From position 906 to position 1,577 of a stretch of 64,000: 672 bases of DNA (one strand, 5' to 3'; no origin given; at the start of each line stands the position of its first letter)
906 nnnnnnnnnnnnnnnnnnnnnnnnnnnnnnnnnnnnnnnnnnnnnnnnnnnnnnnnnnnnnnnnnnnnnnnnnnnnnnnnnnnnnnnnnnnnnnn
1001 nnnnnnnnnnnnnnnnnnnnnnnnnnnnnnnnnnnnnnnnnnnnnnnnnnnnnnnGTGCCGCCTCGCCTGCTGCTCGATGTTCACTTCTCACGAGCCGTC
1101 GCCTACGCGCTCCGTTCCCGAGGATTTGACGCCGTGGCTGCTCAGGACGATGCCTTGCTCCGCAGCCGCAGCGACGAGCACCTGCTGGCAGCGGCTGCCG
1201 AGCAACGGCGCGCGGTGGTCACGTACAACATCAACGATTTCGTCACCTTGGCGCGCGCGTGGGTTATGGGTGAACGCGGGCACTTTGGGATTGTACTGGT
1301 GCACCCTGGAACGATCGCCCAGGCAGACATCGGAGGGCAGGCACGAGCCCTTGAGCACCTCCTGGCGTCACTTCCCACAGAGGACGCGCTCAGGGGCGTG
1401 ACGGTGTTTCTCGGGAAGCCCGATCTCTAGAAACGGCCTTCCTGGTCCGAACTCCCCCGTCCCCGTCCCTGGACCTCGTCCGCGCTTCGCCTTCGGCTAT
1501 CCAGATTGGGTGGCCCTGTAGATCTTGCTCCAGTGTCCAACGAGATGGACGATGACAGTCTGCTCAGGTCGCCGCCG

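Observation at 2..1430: Two tandem DUF433-DUF5615 pairs (and a third pair at 44230-45050)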

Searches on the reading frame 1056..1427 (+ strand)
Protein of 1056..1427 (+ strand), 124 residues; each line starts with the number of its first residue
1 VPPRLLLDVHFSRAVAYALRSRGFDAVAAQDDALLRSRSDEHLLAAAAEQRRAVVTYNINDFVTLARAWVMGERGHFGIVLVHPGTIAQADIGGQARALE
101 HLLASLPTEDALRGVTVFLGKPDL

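Call 7: search_protein_families(library=pfam, proteins=[window:1056-1427:+], max_evalue=0.1)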
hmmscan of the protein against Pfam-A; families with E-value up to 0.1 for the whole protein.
window:1056-1427:+ (124 aa): 3 families
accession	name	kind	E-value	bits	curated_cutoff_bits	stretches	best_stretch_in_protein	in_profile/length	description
PF18480.7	DUF5615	-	1e-11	45.1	23.8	1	4-84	2-77/110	Domain of unknown function (DUF5615)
PF01927.22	Mut7-C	-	0.00091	19.8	23.3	1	3-58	1-49/146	Mut7-C RNAse domain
PF18478.7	PIN_10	-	0.0012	19.3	26.2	1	3-57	1-58/84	PIN like domain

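Call 11: find_homologous_proteins(query=window:1056-1427:+)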
Query window:1056-1427:+ (124 aa): 7 proteins with E <= 0.001 among 294 candidates.
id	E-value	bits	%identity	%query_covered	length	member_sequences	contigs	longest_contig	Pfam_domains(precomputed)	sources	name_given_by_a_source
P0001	1.8e-64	233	91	100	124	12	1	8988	PF18480.8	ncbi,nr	ncbi:MAG: DUF5615 family PIN-like protein [bacterium]|nr:DUF5615 family PIN-like protein [bacterium]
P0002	8.6e-39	150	90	66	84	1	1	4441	PF18480.8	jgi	-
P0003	8.7e-15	73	42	94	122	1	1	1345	PF18480.8,PF18478.8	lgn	-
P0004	2.1e-13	68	45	94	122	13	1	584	PF18480.8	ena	-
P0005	3.3e-13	68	42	86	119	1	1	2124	PF01927.23,PF18480.8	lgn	-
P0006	2.5e-11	61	41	83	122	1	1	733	PF18480.8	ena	-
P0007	3.8e-11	61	42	94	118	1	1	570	PF18480.8,PF18478.8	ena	-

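Call 19: search_protein_families(library=ncbifam, proteins=[window:1056-1427:+], max_evalue=0.1)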
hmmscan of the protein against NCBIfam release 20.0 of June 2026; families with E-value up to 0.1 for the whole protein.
window:1056-1427:+ (124 aa): 2 families
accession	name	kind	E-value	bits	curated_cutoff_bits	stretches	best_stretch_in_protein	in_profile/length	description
NF006109.0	PRK08260.1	subfamily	0.0052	16.1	320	1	9-121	169-270/296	enoyl-CoA hydratase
NF046100.1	RSP_2648_fam_PIN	equivalog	0.011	15.7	170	1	29-64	75-111/177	RSP_2648 family PIN domain-containing protein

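Call 20: search_protein_families(library=padloc, proteins=[window:1056-1427:+], max_evalue=0.1)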
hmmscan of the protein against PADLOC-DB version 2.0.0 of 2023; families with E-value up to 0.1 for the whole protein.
window:1056-1427:+ (124 aa): 0 families

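Call 25: search_dna_similar(query=window:1056-1427:+, collection=plasmids, mode=protein, max_evalue=0.001, max_rows=40)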
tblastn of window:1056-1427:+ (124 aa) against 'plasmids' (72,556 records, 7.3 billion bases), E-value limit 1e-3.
No match.

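Call 34: search_protein_representatives(alignment_id=A3)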
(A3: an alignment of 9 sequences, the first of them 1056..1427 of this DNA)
Query: 9 sequences, 120 profile positions. Proteins with E-value up to 0.001 (for the whole library): 13539; up to 1e-10: 3181; up to 1e-30: 56. The best 150 are listed.
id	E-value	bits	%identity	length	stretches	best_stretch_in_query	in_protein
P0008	3.5e-39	149.8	-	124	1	2-119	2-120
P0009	7.8e-38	145.4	-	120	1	1-119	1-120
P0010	1.2e-36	141.6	-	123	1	1-119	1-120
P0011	1.3e-36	141.5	-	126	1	1-119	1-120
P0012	2.3e-36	140.7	-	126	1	2-119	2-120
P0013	7.2e-36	139.1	-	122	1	1-118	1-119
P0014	3.7e-35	136.8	-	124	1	1-119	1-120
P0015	6.0e-35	136.1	-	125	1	1-119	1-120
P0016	8.2e-35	135.7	-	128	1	1-119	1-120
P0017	1.2e-34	135.1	-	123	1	1-118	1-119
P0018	1.7e-34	134.7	-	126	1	1-118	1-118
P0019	1.8e-34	134.6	-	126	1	2-119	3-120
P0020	2.0e-34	134.4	-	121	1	1-119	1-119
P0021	2.8e-34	134.0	-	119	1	1-118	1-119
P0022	3.2e-34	133.8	-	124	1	2-119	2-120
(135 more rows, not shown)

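Call 37: find_homologous_proteins(query=A4, max_evalue=0.00001)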
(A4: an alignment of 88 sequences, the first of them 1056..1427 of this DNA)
Query A4 (88 sequences) (124 aa, profile of the alignment): 3152 proteins with E <= 0.00001 among 8000 candidates; the best 120 are listed.
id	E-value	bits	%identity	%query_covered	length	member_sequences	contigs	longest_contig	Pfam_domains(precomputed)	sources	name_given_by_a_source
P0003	9.5e-44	166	42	94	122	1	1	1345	PF18480.8,PF18478.8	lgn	-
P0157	4.6e-41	158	42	97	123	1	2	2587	PF18480.8,PF18478.8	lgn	-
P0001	4.5e-37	145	91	100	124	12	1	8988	PF18480.8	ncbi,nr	ncbi:MAG: DUF5615 family PIN-like protein [bacterium]|nr:DUF5615 family PIN-like protein [bacterium]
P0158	1.7e-35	140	41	94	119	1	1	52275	PF18480.8,PF18478.8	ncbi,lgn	-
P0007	2.6e-32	129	42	94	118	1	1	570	PF18480.8,PF18478.8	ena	-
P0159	2.8e-32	129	43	94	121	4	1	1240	PF18480.8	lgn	-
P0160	4.6e-32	129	44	65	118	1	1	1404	PF18480.8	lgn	-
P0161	1.4e-31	127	44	93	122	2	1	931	PF18480.8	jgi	jgi:hypothetical protein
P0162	4.3e-31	125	43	83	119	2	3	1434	PF18480.8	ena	-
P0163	4.9e-31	125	54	65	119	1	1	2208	PF18480.8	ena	-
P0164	6.9e-31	125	46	65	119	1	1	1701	PF18480.8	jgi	jgi:hypothetical protein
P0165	7.4e-31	125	47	64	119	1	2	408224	PF18480.8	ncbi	ncbi:MAG: DUF5615 family PIN-like protein [Acidimicrobiales bacterium]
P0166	9.5e-31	124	51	64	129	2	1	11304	PF18480.8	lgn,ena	-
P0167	1.4e-30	124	43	84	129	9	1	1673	PF18480.8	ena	-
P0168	2.5e-30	123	47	65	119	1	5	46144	PF18480.8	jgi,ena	jgi:hypothetical protein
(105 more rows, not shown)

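Call 48: predict_structure(alignment_id=A5)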
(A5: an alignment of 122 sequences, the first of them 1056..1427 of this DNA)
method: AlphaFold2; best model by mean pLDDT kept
length: 124 residues; sequences in the alignment: 122
mean_pLDDT: 93.5   pTM: 0.88
mean pLDDT of the five models: 93.5, 93.1, 92.8, 92.8, 92.2
residues with pLDDT >= 90: 110; 70-90: 10; 50-70: 3; < 50: 1
segments of 3 or more residues with pLDDT < 50: none
pLDDT, mean of each block of 10 residues (from residue 1): 96 97 97 87 96 97 95 95 93 96 95 94 57
secondary structure, 60 per line:
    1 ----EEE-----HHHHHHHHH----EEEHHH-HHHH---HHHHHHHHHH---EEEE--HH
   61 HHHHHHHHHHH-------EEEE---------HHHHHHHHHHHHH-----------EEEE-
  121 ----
elements in order: E5-7 H13-21 E26-28 H33-36 H40-49 E53-56 H59-71 E79-82 H92-104 E116-119

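Call 51: fold_search(model_id=the predicted structure, library=pdb)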
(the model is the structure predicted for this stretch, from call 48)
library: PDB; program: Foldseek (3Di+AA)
matches with E <= 10: 929; with E <= 0.001: 0
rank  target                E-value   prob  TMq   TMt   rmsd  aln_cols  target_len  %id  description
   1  9lmr_A                5.7e-02  0.72  0.38  0.19   5.4       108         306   13  Cryo-EM structure of TIR-STING/c-di-GMP complex fiber (released 2025-08-27)
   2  9lmq_A                6.1e-02  0.69  0.37  0.18   5.6       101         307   15  Cryo-EM structure of TIR-STING/c-di-GMP complex (released 2025-08-27)
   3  3ftb_A                9.7e-02  0.63  0.40  0.18   6.8       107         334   11  The crystal structure of the histidinol-phosphate aminotransferase from Clostridium acetobutylicum (released 2009-02-17)
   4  3ktd_B                1.1e-01  0.28  0.31  0.14  10.8       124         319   18  CRYSTAL STRUCTURE OF A PUTATIVE PREPHENATE DEHYDROGENASE (CGL0226) FROM CORYNEBACTERIUM GLUTAMICUM ATCC 13032 AT 2.60  (released 2010-02-02)
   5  4ckw_A                1.2e-01  0.63  0.48  0.51   5.9       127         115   16  Structure of the Mycobacterium tuberculosis Type II Dehydroquinase N12S mutant (Crystal Form 1) (released 2015-03-25)
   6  8pqr_A                1.3e-01  0.33  0.31  0.27   6.6       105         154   13  Nucleoside 2'deoxyribosyltransferase from Chroococcidiopsis thermalis PCC 7203 WT bound to DAD_Immucillin-H (released 2024-02-21)
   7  9lmr_B                1.4e-01  0.38  0.33  0.17   6.1       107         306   15  Cryo-EM structure of TIR-STING/c-di-GMP complex fiber (released 2025-08-27)
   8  8fw5_E                1.4e-01  0.16  0.29  0.17   9.6       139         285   10  Chimeric HsGATOR1-SpGtr-SpLam complex (released 2023-07-26)
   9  3ktd_A                1.5e-01  0.41  0.40  0.19   8.9       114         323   17  CRYSTAL STRUCTURE OF A PUTATIVE PREPHENATE DEHYDROGENASE (CGL0226) FROM CORYNEBACTERIUM GLUTAMICUM ATCC 13032 AT 2.60  (released 2010-02-02)
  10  9lmq_B                1.8e-01  0.38  0.34  0.17   6.1       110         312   12  Cryo-EM structure of TIR-STING/c-di-GMP complex (released 2025-08-27)
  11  2d61                  1.9e-01  0.33  0.38  0.15   8.4       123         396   12  Aspartate Aminotransferase Mutant MA With Maleic Acid (released 2006-11-14)
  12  1bqd_A                1.9e-01  0.30  0.38  0.15   8.5       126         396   12  ASPARTATE AMINOTRANSFERASE P138A/P195A DOUBLE MUTANT (released 1999-05-11)
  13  2o20_B                1.9e-01  0.16  0.33  0.18  14.5       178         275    8  Crystal structure of transcription regulator CcpA of Lactococcus lactis (released 2007-03-27)
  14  4ckw_C                2.0e-01  0.51  0.48  0.51   4.7       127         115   19  Structure of the Mycobacterium tuberculosis Type II Dehydroquinase N12S mutant (Crystal Form 1) (released 2015-03-25)
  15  1gd9_A                2.1e-01  0.54  0.39  0.15   5.4        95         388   13  CRYSTALL STRUCTURE OF PYROCOCCUS PROTEIN-A1 (released 2001-09-22)
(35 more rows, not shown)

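Call 66: search_solved_structures(query=A5, max_evalue=1, show_alignments=2)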
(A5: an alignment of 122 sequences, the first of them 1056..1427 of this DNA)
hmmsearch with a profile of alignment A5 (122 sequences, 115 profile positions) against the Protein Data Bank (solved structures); distinct sequences matched with E-value up to 1: 3.
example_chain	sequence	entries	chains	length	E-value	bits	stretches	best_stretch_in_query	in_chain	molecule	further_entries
7mcd_A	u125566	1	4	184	0.0054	19.9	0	39-85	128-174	AI-designed TIM-barrel F15C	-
8dk1_A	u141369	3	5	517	0.093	15.9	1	26-93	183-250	JetA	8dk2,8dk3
3gcb_A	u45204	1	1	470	1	12.6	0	45-110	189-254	GAL6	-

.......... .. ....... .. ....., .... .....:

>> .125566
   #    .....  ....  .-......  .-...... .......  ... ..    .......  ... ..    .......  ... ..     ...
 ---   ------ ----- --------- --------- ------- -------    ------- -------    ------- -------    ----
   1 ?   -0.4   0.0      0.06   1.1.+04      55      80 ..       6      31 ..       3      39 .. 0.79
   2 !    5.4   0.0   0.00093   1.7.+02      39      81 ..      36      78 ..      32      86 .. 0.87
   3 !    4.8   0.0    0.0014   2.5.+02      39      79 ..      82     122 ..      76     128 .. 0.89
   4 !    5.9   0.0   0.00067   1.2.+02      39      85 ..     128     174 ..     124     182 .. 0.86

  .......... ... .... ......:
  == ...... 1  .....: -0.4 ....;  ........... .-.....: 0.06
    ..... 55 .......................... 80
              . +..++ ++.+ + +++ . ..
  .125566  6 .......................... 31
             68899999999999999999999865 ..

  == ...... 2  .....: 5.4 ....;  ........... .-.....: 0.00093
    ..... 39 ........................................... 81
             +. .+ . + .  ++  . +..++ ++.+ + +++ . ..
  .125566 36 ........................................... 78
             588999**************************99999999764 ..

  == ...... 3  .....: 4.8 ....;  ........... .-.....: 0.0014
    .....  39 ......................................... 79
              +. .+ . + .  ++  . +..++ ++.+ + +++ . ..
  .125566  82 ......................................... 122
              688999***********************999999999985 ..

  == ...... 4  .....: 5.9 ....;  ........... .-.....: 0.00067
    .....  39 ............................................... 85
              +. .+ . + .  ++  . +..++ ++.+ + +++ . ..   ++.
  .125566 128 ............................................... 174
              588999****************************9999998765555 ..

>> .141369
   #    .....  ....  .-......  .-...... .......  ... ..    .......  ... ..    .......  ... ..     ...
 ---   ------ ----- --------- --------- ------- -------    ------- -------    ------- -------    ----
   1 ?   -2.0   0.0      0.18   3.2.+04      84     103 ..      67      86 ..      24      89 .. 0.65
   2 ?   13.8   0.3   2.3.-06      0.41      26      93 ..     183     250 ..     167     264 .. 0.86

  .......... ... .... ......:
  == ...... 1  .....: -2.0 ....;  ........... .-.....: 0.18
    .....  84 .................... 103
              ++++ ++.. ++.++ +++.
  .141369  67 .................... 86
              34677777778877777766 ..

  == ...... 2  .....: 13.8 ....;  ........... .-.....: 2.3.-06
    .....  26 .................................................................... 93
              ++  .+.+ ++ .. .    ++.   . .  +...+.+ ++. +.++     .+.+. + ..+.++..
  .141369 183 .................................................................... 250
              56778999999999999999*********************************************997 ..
